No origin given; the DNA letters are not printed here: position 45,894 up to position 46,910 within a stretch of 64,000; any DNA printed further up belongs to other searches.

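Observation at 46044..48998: Arn-like logic: UGDH, UDP-xylose synthase and a polyprenyl-phosphate-type GT2 in one overlapping string, suggesting a lipid-linked pentose donor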

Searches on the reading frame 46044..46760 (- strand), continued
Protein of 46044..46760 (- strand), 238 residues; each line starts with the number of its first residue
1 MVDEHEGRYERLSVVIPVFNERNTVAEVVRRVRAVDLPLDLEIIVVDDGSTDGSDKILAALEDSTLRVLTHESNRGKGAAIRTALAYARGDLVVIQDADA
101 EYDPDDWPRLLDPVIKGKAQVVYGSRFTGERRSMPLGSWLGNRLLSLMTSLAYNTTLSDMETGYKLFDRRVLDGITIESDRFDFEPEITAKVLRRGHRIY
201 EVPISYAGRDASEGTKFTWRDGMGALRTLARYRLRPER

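Call 38: find_encoding_contigs(protein=P0061, flank=6000, max_places=1)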
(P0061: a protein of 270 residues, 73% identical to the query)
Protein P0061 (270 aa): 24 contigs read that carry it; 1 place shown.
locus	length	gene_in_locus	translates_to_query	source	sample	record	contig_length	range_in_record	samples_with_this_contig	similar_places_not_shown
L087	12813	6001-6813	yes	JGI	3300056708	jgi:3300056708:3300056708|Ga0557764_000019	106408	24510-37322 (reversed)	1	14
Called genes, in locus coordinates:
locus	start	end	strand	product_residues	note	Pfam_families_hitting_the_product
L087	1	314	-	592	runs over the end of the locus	PF00289:Biotin_carb_N, PF02222:ATP-grasp (weak), PF02786:CPSase_L_D2, PF02785:Biotin_carb_C, PF00364:Biotin_lipoyl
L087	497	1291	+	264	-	PF03099:BPL_LplA_LipB, PF02237:BPL_C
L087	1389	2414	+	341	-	PF01073:3Beta_HSD, PF01370:Epimerase, PF02719:Polysacc_synt_2, PF04321:RmlD_sub_bind, PF07993:NAD_binding_4, PF13460:NAD_binding_10, PF16363:GDP_Man_Dehyd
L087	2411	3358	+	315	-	PF01073:3Beta_HSD (weak), PF01370:Epimerase, PF02719:Polysacc_synt_2, PF04321:RmlD_sub_bind, PF16363:GDP_Man_Dehyd, PF07993:NAD_binding_4 (weak)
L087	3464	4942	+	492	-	PF03446:NAD_binding_2, PF03721:UDPG_MGDP_dh_N, PF00984:UDPG_MGDP_dh, PF03720:UDPG_MGDP_dh_C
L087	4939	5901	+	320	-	PF01073:3Beta_HSD (weak), PF01370:Epimerase, PF02719:Polysacc_synt_2 (faint), PF04321:RmlD_sub_bind (faint), PF16363:GDP_Man_Dehyd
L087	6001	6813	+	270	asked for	PF13641:Glyco_tranf_2_3, PF00535:Glycos_transf_2, PF10111:Glyco_tranf_2_2 (weak)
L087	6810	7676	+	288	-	PF13641:Glyco_tranf_2_3, PF00535:Glycos_transf_2, PF10111:Glyco_tranf_2_2 (faint), PF13632:Glyco_trans_2_3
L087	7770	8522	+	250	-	-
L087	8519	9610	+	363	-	PF00483:NTP_transferase, PF12804:NTP_transf_3 (weak), PF24894:Hexapep_GlmU (weak), PF25084:LbH_EIF2B, PF00132:Hexapep (faint), PF25087:GMPPB_C, PF24894:Hexapep_GlmU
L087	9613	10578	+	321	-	PF01073:3Beta_HSD, PF01370:Epimerase, PF02719:Polysacc_synt_2, PF04321:RmlD_sub_bind, PF07993:NAD_binding_4 (faint), PF16363:GDP_Man_Dehyd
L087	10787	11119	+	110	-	PF01022:HTH_5, PF12802:MarR_2, PF12840:HTH_20, PF13545:HTH_Crp_2 (weak)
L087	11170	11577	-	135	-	-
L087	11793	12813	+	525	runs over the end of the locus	PF00270:DEAD, PF04851:ResIII (weak), PF00271:Helicase_C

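Call 39: find_encoding_contigs(protein=P0058, flank=6000, max_places=1)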
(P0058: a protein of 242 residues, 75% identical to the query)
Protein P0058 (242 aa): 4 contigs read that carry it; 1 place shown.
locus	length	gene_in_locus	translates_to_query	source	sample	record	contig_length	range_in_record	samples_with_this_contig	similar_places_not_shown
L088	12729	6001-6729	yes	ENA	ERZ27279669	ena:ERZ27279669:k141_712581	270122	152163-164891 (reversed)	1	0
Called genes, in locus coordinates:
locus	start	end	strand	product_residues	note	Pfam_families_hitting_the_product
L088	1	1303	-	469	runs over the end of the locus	-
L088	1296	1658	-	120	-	-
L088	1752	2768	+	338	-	PF01073:3Beta_HSD, PF01370:Epimerase, PF02719:Polysacc_synt_2, PF04321:RmlD_sub_bind, PF07993:NAD_binding_4, PF13460:NAD_binding_10, PF16363:GDP_Man_Dehyd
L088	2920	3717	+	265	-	PF01370:Epimerase, PF02719:Polysacc_synt_2, PF04321:RmlD_sub_bind, PF16363:GDP_Man_Dehyd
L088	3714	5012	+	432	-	PF03446:NAD_binding_2 (faint), PF03721:UDPG_MGDP_dh_N, PF00984:UDPG_MGDP_dh, PF03720:UDPG_MGDP_dh_C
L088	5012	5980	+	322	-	PF01073:3Beta_HSD, PF01370:Epimerase, PF02719:Polysacc_synt_2 (faint), PF04321:RmlD_sub_bind, PF07993:NAD_binding_4 (faint), PF16363:GDP_Man_Dehyd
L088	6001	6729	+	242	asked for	PF13641:Glyco_tranf_2_3, PF00535:Glycos_transf_2, PF10111:Glyco_tranf_2_2 (weak)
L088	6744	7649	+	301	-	PF00535:Glycos_transf_2, PF13641:Glyco_tranf_2_3, PF12804:NTP_transf_3 (weak), PF13632:Glyco_trans_2_3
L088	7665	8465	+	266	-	-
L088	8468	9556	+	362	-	PF00483:NTP_transferase, PF12804:NTP_transf_3, PF24894:Hexapep_GlmU, PF25084:LbH_EIF2B, PF00132:Hexapep (faint), PF25087:GMPPB_C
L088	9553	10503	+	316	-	PF01073:3Beta_HSD, PF01370:Epimerase, PF02719:Polysacc_synt_2, PF04321:RmlD_sub_bind, PF16363:GDP_Man_Dehyd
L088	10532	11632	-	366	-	-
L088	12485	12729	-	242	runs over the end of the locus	PF01996:F420_ligase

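Call 50: search_protein_families(library=ncbifam, proteins=[L012:9039-9986:+, L026:7965-8885:+, L026:8957-9913:+, L046:2931-3695:+, L021:8172-9068:+, L024:8104-8829:+, L057:7872-8810:+, L009:2008-2577:+, L073:11532-12467:+, L042:6431-7396:+], max_evalue=1e-20)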
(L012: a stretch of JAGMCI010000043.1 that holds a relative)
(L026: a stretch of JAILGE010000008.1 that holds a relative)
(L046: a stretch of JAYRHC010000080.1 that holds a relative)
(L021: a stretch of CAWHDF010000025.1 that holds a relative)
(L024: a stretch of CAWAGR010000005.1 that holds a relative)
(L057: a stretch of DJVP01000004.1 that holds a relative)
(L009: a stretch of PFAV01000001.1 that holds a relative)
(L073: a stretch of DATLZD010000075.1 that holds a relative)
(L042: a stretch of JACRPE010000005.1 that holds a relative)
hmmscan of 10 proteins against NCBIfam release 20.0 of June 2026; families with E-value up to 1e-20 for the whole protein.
L012:9039-9986:+ (316 aa): 12 families
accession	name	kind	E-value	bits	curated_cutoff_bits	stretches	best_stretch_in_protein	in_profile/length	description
TIGR04180.1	EDH_00030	hypoth_equivalog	5.5e-53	179.9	475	1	2-303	1-296/297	NAD-dependent 4,6-dehydratase LegB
NF008872.0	PRK11908.1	equivalog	1.6e-47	162.2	294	1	1-314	3-333/349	bifunctional UDP-4-keto-pentose/UDP-xylose synthase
TIGR01181.1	dTDP_gluc_dehyt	equivalog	4.7e-46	157.3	365.1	1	1-310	1-305/321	dTDP-glucose 4,6-dehydratase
NF005998.1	PRK08125.1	equivalog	1.5e-40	139.3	777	1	1-311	317-644/649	bifunctional UDP-4-amino-4-deoxy-L-arabinose formyltransferase/UDP-glucuronic acid oxidase ArnA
TIGR01179.1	galE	equivalog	1e-37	129.8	262.3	1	1-307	1-316/332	UDP-glucose 4-epimerase GalE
NF011728.1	PRK15181.1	equivalog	2e-31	109.2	760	1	2-314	18-335/348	Vi polysaccharide biosynthesis UDP-N-acetylglucosaminuronic acid C-4 epimerase TviC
TIGR02197.1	heptose_epim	equivalog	9.8e-31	107.1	274.6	1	2-309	1-306/316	ADP-glyceromanno-heptose 6-epimerase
NF007582.0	PRK10217.1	equivalog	8.6e-25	87.6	698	1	1-305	3-320/355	dTDP-glucose 4,6-dehydratase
NF007490.0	PRK10084.1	subfamily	3e-24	85.7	649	1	1-267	2-280/361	dTDP-glucose 4,6-dehydratase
NF041015.1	UDPsulfquin_syn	equivalog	6.9e-23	81.2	575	0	186-312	234-359/384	UDP-sulfoquinovose synthase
NF007956.0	PRK10675.1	subfamily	8.6e-21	74.4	394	0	1-250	2-269/338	UDP-glucose 4-epimerase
TIGR03466.1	HpnA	hypoth_equivalog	8.6e-21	74.2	367.65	0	1-282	2-267/327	hopanoid-associated sugar epimerase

L026:7965-8885:+ (307 aa): 4 families
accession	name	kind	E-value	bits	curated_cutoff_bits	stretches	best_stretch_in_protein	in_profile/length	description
TIGR04180.1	EDH_00030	hypoth_equivalog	2.6e-37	128.5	475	1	3-293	2-295/297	NAD-dependent 4,6-dehydratase LegB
TIGR01181.1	dTDP_gluc_dehyt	equivalog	8.1e-35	120.4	365.1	1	40-307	50-311/321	dTDP-glucose 4,6-dehydratase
TIGR01472.1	gmd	equivalog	4.2e-34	118.3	415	1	47-306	61-337/342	GDP-mannose 4,6-dehydratase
TIGR01179.1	galE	equivalog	3e-27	95.3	262.3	1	2-305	2-323/332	UDP-glucose 4-epimerase GalE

L026:8957-9913:+ (319 aa): 3 families
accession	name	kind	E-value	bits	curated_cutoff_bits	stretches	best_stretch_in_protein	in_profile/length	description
TIGR04180.1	EDH_00030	hypoth_equivalog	3.1e-28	98.7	475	1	2-305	1-295/297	NAD-dependent 4,6-dehydratase LegB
TIGR01181.1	dTDP_gluc_dehyt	equivalog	1.2e-25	90.3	365.1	1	1-318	1-310/321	dTDP-glucose 4,6-dehydratase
TIGR01179.1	galE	equivalog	9.7e-25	87.1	262.3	1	1-314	1-320/332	UDP-glucose 4-epimerase GalE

L046:2931-3695:+ (255 aa): 3 families
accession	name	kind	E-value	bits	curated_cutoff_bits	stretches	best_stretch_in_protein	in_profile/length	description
TIGR03466.1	HpnA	hypoth_equivalog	3.6e-24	85.3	367.65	1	2-166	3-174/327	hopanoid-associated sugar epimerase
TIGR04180.1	EDH_00030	hypoth_equivalog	6.3e-22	78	475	1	2-234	1-248/297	NAD-dependent 4,6-dehydratase LegB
NF042422.1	oxyalk_red_OleD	equivalog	4.7e-21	75.5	580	1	1-205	2-210/329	2-alkyl-3-oxoalkanoate reductase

L021:8172-9068:+ (299 aa): 7 families
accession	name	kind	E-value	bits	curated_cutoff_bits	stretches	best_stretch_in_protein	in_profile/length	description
TIGR01179.1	galE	equivalog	7.2e-42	143.4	262.3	1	4-297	4-327/332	UDP-glucose 4-epimerase GalE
TIGR01181.1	dTDP_gluc_dehyt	equivalog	2.3e-37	128.8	365.1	1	2-294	2-310/321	dTDP-glucose 4,6-dehydratase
TIGR04180.1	EDH_00030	hypoth_equivalog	4.4e-33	114.6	475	1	4-282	3-296/297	NAD-dependent 4,6-dehydratase LegB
TIGR02197.1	heptose_epim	equivalog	1.6e-32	112.9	274.6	1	4-294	3-312/316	ADP-glyceromanno-heptose 6-epimerase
NF011728.1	PRK15181.1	equivalog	2.7e-31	108.8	760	1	102-294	127-336/348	Vi polysaccharide biosynthesis UDP-N-acetylglucosaminuronic acid C-4 epimerase TviC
NF007490.0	PRK10084.1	subfamily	2.9e-22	79.1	649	0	128-294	157-333/361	dTDP-glucose 4,6-dehydratase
NF007956.0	PRK10675.1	subfamily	1.7e-21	76.7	394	0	3-177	4-189/338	UDP-glucose 4-epimerase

L024:8104-8829:+ (242 aa): 5 families
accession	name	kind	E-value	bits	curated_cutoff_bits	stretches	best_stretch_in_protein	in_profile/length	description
TIGR04180.1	EDH_00030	hypoth_equivalog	1.9e-34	119.1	475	1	4-239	3-244/297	NAD-dependent 4,6-dehydratase LegB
TIGR01179.1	galE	equivalog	2.3e-31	108.8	262.3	1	4-239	4-263/332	UDP-glucose 4-epimerase GalE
TIGR01181.1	dTDP_gluc_dehyt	equivalog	3.1e-29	102.1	365.1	1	2-238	2-248/321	dTDP-glucose 4,6-dehydratase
TIGR02197.1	heptose_epim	equivalog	5e-28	98.2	274.6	1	4-235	3-244/316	ADP-glyceromanno-heptose 6-epimerase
NF011728.1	PRK15181.1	equivalog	3.5e-22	78.9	760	1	1-241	17-272/348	Vi polysaccharide biosynthesis UDP-N-acetylglucosaminuronic acid C-4 epimerase TviC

L057:7872-8810:+ (313 aa): 7 families
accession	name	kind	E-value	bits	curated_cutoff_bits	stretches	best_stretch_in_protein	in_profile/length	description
TIGR04180.1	EDH_00030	hypoth_equivalog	8.4e-42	143.2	475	1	2-301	1-296/297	NAD-dependent 4,6-dehydratase LegB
TIGR01181.1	dTDP_gluc_dehyt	equivalog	1.8e-39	135.7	365.1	1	1-312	1-309/321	dTDP-glucose 4,6-dehydratase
TIGR01179.1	galE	equivalog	7.7e-36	123.6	262.3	1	1-304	1-315/332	UDP-glucose 4-epimerase GalE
TIGR02622.1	CDP_4_6_dhtase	equivalog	4.9e-22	78.5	278.45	1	1-311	6-327/352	CDP-glucose 4,6-dehydratase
NF043036.1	ErythonDh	equivalog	8.1e-22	77.8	325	1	1-172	2-166/321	D-erythronate dehydrogenase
NF007956.0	PRK10675.1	subfamily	2.7e-21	76.1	394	0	1-166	2-160/338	UDP-glucose 4-epimerase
NF007582.0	PRK10217.1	equivalog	3.8e-21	75.6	698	1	1-266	3-270/355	dTDP-glucose 4,6-dehydratase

L009:2008-2577:+ (190 aa): 2 families
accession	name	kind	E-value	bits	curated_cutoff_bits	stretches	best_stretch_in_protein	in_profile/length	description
TIGR01179.1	galE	equivalog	3.7e-24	85.2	262.3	1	1-181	2-184/332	UDP-glucose 4-epimerase GalE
TIGR04180.1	EDH_00030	hypoth_equivalog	9.9e-24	83.9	475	1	1-178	1-180/297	NAD-dependent 4,6-dehydratase LegB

L073:11532-12467:+ (312 aa): 5 families
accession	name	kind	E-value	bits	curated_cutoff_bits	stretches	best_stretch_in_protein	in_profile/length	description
TIGR04180.1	EDH_00030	hypoth_equivalog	6.7e-37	127.1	475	1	2-298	1-295/297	NAD-dependent 4,6-dehydratase LegB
TIGR01181.1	dTDP_gluc_dehyt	equivalog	4e-34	118.2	365.1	1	1-311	1-310/321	dTDP-glucose 4,6-dehydratase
TIGR01179.1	galE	equivalog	2.9e-29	102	262.3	1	1-300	1-312/332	UDP-glucose 4-epimerase GalE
NF011728.1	PRK15181.1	equivalog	3.3e-26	92.1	760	1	1-311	17-336/348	Vi polysaccharide biosynthesis UDP-N-acetylglucosaminuronic acid C-4 epimerase TviC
TIGR02197.1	heptose_epim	equivalog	5.4e-26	91.5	274.6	1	2-304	1-305/316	ADP-glyceromanno-heptose 6-epimerase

L042:6431-7396:+ (322 aa): 6 families
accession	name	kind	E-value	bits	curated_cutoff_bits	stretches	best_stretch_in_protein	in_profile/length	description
TIGR01179.1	galE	equivalog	1e-94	317.1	262.3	1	1-321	1-324/332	UDP-glucose 4-epimerase GalE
NF007956.0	PRK10675.1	subfamily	1.3e-58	198.7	394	1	1-321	2-328/338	UDP-glucose 4-epimerase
TIGR04180.1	EDH_00030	hypoth_equivalog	1.6e-38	132.4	475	1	2-178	1-178/297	NAD-dependent 4,6-dehydratase LegB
TIGR01181.1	dTDP_gluc_dehyt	equivalog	3.5e-35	121.6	365.1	1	1-178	1-184/321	dTDP-glucose 4,6-dehydratase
TIGR02197.1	heptose_epim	equivalog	1.6e-22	80.1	274.6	1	2-321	1-312/316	ADP-glyceromanno-heptose 6-epimerase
NF011728.1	PRK15181.1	equivalog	3.5e-22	78.9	760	0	2-179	18-199/348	Vi polysaccharide biosynthesis UDP-N-acetylglucosaminuronic acid C-4 epimerase TviC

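Call 51: predict_structure(alignment_id=A1)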
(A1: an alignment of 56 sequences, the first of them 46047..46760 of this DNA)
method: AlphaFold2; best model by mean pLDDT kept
length: 238 residues; sequences in the alignment: 56
mean_pLDDT: 79.0   pTM: 0.79
mean pLDDT of the five models: 79.0, 75.4, 75.2, 67.9, 62.9
residues with pLDDT >= 90: 39; 70-90: 153; 50-70: 36; < 50: 10
segments of 3 or more residues with pLDDT < 50: 1-6, 128-130
pLDDT, mean of each block of 10 residues (from residue 1): 58 90 81 89 90 78 88 87 91 81 81 89 68 64 76 72 81 83 79 86 70 61 78 72
secondary structure, 60 per line:
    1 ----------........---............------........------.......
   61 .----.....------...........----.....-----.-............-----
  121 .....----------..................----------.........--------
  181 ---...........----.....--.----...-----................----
elements in order: E11-18 H22-33 E40-47 H54-61 E66-70 H77-87 E92-96 H104-115 E121-125 H136-153 E164-168 H169-172 H184-194 E199-203 H219-234

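Call 53: fold_search(model_id=the predicted structure, library=pdb)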
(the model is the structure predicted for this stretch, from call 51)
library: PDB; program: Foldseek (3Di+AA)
matches with E <= 10: 1265; with E <= 0.001: 480
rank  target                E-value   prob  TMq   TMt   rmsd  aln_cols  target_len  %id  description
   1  9bhc_B                8.4e-17  1.00  0.77  0.60   2.6       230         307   24  Salmonella undecaprenyl-phosphate 4-deoxy-4-formamido-L-arabinose transferase (ArnC) (released 2025-02-12)
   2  9bhc_A                3.0e-16  1.00  0.77  0.61   3.3       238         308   24  Salmonella undecaprenyl-phosphate 4-deoxy-4-formamido-L-arabinose transferase (ArnC) (released 2025-02-12)
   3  9b77_A                6.7e-16  1.00  0.75  0.58   2.9       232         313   23  Cryo-EM Structure of the Glycosyltransferase ArnC from Salmonella enterica in the Apo State Determined on Krios micros (released 2025-02-05)
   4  8vxh_A                7.1e-16  1.00  0.75  0.58   2.8       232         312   24  Cryo-EM Structure of the Glycosyltransferase ArnC from Salmonella enterica in the Apo State Determined on Talos Arctic (released 2025-02-05)
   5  9asc_A                1.2e-15  1.00  0.77  0.59   2.9       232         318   24  Cryo-EM Structure of the Glycosyltransferase ArnC from Salmonella enterica in the UDP-bound State Determined on Talos  (released 2025-02-05)
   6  9bhe_A                5.3e-15  1.00  0.79  0.61   3.0       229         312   25  Salmonella undecaprenyl-phosphate 4-deoxy-4-formamido-L-arabinose transferase (ArnC) bound to UDP (released 2025-02-12)
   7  9ep0                  1.1e-14  1.00  0.76  0.54   3.5       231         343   23  Dolichyl phosphate mannose synthase in complex with donor (GDP-Man) and traces of acceptor (Dol55P) and product (Dol55P- (released 2025-10-01)
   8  9hwj_A                2.1e-14  1.00  0.76  0.61   3.2       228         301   22  Structure of Undecaprenyl-phosphate 4-deoxy-4-formamido-L-arabinose transferase embedded in nanodisc (released 2026-01-14)
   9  5mlz                  2.2e-14  1.00  0.74  0.51   3.9       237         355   24  Dolichyl phosphate mannose synthase in complex with GDP and Mg2+ (released 2017-08-09)
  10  9bhe_B                2.5e-14  1.00  0.78  0.61   3.1       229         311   25  Salmonella undecaprenyl-phosphate 4-deoxy-4-formamido-L-arabinose transferase (ArnC) bound to UDP (released 2025-02-12)
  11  5mm1                  5.4e-14  1.00  0.77  0.54   3.0       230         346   23  Dolichyl phosphate mannose synthase in complex with GDP and dolichyl phosphate mannose (released 2017-08-09)
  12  9nyd_C                6.1e-14  1.00  0.76  0.60   3.4       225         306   23  Cryo-EM structure of the glycosyltransferase GtrB in the pre-catalysis and product-bound state (released 2025-12-17)
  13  9nyf_A                8.9e-14  1.00  0.74  0.58   3.8       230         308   23  Cryo-EM structure of the glycosyltransferase GtrB (tetramer volume) (released 2025-12-17)
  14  9nyd_B                1.2e-13  1.00  0.75  0.60   3.7       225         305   23  Cryo-EM structure of the glycosyltransferase GtrB in the pre-catalysis and product-bound state (released 2025-12-17)
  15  9nyc_A                1.5e-13  1.00  0.73  0.57   3.6       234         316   24  Cryo-EM structure of the glycosyltransferase GtrB in the substrate-bound state (released 2025-12-17)
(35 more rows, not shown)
